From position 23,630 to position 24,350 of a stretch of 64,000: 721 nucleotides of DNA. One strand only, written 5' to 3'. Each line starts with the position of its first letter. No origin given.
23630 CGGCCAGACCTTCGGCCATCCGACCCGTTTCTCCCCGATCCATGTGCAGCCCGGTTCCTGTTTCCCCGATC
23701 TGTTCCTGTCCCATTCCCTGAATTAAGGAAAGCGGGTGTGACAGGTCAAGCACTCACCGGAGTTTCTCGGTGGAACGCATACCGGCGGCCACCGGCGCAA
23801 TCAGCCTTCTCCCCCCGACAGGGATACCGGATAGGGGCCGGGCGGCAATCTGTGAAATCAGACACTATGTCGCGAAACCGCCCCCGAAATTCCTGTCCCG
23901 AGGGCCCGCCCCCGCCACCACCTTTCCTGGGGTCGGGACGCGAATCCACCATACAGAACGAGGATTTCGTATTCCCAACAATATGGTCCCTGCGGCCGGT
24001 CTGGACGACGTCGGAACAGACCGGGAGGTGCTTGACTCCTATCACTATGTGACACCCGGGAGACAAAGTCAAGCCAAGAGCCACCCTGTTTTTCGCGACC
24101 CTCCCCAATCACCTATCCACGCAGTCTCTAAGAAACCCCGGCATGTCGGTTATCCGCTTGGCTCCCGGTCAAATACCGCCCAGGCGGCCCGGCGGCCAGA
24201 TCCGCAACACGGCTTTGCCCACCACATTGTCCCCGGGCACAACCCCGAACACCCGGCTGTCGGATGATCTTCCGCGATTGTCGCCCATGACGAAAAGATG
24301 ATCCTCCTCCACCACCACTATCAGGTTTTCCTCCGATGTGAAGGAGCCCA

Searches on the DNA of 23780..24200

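Call 17: search_rna_families(source=window, start=23780, end=24200, threshold=evalue, max_evalue=10)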
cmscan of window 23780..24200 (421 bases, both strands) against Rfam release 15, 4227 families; matches with E-value up to 10: 0.
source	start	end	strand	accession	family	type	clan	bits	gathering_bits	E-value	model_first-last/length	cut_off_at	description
